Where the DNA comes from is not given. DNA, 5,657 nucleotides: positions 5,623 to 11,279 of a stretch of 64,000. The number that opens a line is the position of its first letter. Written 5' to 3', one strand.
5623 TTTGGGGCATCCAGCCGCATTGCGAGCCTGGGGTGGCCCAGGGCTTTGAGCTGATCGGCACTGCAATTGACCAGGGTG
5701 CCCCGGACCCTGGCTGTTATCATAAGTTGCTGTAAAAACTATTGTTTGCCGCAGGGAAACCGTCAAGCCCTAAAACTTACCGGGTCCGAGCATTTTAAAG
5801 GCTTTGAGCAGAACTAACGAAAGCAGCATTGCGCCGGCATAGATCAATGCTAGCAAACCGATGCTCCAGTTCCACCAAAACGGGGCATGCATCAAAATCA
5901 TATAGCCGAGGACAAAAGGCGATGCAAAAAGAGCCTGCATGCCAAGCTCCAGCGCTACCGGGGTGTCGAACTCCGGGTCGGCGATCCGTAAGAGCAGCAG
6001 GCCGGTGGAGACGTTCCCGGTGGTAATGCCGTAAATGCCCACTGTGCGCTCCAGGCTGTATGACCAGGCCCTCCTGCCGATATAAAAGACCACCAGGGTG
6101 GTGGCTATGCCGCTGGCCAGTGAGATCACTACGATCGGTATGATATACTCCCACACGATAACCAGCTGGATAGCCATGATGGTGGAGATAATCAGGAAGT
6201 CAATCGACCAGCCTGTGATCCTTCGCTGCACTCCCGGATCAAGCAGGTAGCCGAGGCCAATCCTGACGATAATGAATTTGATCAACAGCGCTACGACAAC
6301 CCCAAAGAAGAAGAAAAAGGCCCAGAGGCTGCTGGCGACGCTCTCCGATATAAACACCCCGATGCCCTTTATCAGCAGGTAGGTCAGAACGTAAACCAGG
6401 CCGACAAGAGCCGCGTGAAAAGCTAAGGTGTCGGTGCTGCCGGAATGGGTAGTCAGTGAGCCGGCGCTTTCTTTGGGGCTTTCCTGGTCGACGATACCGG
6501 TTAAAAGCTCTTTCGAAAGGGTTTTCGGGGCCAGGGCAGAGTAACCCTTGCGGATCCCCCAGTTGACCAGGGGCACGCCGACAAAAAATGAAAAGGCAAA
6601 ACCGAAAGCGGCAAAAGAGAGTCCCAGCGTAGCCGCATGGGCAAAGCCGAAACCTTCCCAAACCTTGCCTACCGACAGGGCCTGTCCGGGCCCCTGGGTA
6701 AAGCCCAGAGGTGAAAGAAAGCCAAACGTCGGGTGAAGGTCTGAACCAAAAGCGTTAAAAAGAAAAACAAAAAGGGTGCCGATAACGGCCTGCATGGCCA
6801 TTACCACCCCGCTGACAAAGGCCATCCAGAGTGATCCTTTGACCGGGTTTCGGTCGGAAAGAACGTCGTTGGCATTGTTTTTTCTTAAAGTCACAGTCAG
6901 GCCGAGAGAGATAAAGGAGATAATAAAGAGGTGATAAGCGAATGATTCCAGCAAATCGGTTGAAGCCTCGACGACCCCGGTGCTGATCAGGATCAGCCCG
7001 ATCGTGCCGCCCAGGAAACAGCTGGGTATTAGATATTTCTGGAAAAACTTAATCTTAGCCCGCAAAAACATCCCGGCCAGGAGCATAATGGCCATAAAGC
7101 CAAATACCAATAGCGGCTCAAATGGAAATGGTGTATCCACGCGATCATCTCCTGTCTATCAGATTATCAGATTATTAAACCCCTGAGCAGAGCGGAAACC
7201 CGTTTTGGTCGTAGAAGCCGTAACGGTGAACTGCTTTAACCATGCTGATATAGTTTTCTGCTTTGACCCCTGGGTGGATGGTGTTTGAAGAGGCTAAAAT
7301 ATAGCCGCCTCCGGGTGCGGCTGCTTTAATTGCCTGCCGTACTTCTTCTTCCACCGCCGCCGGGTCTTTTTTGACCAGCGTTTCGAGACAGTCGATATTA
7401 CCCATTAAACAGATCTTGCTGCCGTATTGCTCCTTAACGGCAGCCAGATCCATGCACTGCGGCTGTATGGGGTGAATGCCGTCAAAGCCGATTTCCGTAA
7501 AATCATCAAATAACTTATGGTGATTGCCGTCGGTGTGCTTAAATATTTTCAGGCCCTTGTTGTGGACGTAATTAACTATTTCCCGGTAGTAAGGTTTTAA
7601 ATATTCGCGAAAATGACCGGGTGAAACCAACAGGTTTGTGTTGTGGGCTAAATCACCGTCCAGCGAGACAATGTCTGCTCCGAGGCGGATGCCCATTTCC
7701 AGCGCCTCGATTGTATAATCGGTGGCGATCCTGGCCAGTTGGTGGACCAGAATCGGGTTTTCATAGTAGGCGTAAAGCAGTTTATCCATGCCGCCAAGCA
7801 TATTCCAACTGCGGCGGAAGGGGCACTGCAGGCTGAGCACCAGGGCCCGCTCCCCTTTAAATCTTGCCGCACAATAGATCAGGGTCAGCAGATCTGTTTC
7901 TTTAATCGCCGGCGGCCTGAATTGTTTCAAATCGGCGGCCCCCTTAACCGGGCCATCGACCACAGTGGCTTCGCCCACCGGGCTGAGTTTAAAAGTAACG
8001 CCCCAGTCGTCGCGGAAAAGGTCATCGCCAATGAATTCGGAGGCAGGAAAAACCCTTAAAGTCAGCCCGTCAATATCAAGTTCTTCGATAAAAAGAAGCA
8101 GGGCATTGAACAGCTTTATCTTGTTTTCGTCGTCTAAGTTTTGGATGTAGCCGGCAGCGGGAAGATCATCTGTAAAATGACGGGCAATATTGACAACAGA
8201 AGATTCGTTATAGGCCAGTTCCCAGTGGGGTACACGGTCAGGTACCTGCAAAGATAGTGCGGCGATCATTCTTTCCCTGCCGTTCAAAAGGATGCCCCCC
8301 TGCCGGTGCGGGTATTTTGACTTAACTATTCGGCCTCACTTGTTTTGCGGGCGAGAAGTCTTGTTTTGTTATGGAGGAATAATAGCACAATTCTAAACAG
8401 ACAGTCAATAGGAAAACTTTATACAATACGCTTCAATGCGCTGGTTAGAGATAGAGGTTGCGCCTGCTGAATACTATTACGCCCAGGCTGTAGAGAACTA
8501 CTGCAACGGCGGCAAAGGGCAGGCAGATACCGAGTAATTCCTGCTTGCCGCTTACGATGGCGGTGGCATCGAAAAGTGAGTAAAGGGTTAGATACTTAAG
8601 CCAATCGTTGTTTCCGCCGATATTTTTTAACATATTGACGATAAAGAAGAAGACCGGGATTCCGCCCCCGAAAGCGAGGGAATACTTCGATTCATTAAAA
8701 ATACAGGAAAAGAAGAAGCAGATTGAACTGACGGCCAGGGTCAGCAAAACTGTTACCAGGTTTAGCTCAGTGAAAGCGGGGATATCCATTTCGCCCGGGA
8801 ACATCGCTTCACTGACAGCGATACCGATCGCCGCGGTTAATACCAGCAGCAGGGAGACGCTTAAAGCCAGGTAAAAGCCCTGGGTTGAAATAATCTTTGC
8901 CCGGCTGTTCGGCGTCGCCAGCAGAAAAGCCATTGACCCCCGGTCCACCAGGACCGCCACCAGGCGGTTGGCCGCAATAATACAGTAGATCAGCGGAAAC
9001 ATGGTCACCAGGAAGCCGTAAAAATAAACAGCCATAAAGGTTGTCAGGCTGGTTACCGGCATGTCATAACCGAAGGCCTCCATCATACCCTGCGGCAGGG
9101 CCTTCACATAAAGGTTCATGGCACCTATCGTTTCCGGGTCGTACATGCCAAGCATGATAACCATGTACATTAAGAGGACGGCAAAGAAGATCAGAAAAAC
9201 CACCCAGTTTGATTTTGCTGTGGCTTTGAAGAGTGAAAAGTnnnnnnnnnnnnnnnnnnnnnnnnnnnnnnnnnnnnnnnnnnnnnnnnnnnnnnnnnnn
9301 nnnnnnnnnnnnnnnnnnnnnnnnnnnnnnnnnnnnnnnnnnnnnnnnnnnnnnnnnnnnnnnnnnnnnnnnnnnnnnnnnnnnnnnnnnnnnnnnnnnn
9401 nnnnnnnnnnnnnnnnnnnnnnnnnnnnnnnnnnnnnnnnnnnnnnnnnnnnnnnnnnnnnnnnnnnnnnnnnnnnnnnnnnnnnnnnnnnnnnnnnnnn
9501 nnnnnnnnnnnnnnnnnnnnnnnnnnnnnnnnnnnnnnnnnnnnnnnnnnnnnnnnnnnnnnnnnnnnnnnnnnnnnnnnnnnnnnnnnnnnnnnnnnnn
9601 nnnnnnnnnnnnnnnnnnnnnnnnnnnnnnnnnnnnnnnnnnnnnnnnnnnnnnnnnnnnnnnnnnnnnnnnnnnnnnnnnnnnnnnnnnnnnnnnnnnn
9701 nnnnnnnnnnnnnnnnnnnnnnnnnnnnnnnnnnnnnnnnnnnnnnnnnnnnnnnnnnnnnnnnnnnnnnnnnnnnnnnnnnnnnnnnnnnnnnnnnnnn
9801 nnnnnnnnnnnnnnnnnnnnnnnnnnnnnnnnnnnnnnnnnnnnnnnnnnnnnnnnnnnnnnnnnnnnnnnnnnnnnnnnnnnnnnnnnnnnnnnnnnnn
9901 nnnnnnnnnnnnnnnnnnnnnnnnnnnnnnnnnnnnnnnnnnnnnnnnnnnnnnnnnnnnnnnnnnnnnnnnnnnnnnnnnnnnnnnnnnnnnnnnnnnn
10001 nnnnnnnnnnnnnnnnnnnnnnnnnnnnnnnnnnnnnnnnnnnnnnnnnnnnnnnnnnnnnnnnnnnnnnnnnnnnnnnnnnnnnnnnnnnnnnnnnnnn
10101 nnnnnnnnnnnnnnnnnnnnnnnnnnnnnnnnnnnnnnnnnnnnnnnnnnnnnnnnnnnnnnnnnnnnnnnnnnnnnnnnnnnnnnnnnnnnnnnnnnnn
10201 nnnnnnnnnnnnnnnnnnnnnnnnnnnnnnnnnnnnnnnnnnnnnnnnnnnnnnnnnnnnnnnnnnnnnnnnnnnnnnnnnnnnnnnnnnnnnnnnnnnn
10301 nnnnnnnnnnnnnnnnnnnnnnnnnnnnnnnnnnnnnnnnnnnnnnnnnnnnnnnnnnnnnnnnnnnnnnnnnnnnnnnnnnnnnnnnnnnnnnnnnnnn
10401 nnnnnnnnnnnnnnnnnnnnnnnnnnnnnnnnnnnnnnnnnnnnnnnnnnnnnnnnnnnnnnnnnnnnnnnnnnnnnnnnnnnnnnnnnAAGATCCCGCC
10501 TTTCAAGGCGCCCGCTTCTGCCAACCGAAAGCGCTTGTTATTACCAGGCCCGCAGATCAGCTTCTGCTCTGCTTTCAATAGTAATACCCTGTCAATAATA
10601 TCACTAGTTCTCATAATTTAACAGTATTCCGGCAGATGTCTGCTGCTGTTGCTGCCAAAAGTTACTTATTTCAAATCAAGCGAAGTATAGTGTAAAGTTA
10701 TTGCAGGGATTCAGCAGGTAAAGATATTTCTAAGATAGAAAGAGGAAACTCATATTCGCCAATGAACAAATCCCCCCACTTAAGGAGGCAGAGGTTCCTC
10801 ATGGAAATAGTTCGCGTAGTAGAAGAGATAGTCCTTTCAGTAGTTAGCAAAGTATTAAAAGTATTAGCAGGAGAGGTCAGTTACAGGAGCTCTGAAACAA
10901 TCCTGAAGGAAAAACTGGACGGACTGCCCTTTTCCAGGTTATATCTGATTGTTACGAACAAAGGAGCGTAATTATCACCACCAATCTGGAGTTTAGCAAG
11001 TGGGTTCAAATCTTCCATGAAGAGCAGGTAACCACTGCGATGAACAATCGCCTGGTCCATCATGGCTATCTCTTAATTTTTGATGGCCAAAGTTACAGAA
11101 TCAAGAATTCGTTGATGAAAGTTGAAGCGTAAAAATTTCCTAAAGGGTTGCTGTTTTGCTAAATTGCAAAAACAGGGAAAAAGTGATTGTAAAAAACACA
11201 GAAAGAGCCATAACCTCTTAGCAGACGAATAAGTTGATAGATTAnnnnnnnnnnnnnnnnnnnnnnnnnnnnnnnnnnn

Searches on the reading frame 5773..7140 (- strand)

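Call 26: search_protein_families(library=pfam, proteins=[window:5773-7140:-], max_evalue=0.00001)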
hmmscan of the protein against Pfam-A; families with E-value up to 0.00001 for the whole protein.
window:5773-7140:- (456 aa): 1 family
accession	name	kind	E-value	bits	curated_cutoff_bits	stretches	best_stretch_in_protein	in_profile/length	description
PF03616.19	Glt_symporter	-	1.4e-08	34.3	26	1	15-353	11-325/368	Sodium/glutamate symporter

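Call 32: search_protein_families(library=ncbifam, proteins=[window:5773-7140:-], max_evalue=0.01)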
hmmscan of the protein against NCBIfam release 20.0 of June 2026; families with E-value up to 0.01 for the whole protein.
window:5773-7140:- (456 aa): 0 families

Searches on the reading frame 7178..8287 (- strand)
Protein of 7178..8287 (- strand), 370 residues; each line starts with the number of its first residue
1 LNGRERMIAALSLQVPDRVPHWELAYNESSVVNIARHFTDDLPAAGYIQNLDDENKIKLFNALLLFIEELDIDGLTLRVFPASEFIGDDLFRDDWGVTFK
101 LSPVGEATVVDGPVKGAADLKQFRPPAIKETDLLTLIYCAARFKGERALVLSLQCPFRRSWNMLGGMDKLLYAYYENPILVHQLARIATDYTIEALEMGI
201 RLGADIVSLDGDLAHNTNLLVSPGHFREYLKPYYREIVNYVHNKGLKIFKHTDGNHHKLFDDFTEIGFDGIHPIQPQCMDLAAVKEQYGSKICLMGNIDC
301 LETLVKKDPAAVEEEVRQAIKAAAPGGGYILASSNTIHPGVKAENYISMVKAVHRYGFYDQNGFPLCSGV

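Call 26: search_protein_families(library=pfam, proteins=[window:7178-8287:-], max_evalue=0.00001)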
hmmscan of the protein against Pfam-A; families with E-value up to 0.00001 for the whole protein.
window:7178-8287:- (370 aa): 1 family
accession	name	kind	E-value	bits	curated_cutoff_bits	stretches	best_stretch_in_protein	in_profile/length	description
PF01208.23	URO-D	-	7.9e-36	124.2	23.9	1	96-356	82-346/346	Uroporphyrinogen decarboxylase (URO-D)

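Call 32: search_protein_families(library=ncbifam, proteins=[window:7178-8287:-], max_evalue=0.01)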
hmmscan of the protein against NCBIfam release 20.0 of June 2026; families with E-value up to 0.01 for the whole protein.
window:7178-8287:- (370 aa): 5 families
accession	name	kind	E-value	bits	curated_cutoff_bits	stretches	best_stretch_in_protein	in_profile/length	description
NF004889.0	PRK06252.1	subfamily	9.6e-23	80.7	244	1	149-356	141-336/340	methylcobalamin:coenzyme M methyltransferase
NF040654.1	MtaA_Meth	equivalog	5.8e-22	78.1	400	1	146-356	136-335/337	methylcobamide:CoM methyltransferase MtaA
TIGR01463.1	mtaA_cmuA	subfamily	1.2e-20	74.1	235.4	1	140-355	131-337/340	MtaA/CmuA family methyltransferase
NF041608.1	methylcob_mtaseMtbA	equivalog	3.2e-12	46.2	600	1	108-339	96-320/339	methylcobamide:CoM methyltransferase MtbA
TIGR01464.1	hemE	equivalog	1.6e-11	43.8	302.95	1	174-354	164-337/338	uroporphyrinogen decarboxylase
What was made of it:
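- An MtaA/CmuA-family methyltransferase gene lies at 7178-8287 (call 32).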

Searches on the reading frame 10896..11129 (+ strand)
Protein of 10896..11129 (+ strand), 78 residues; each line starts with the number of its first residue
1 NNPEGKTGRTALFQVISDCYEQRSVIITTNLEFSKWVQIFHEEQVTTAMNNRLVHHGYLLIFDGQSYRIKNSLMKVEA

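Call 40: search_protein_families(library=pfam, proteins=[window:10896-11129:+], max_evalue=0.05)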
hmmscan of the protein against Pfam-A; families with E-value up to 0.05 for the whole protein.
window:10896-11129:+ (78 aa): 1 family
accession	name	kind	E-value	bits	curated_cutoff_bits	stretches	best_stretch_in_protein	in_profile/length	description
PF01695.23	IstB_IS21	-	1.7e-19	70.7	24.1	1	7-73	170-236/238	IstB-like ATP binding protein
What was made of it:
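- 10896..11129 (+): IS21-family IstB remnant (last ~70 residues only), upstream of pfk. Call 40: PF01695 positions 170-236 of 238, E 1.7e-19.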
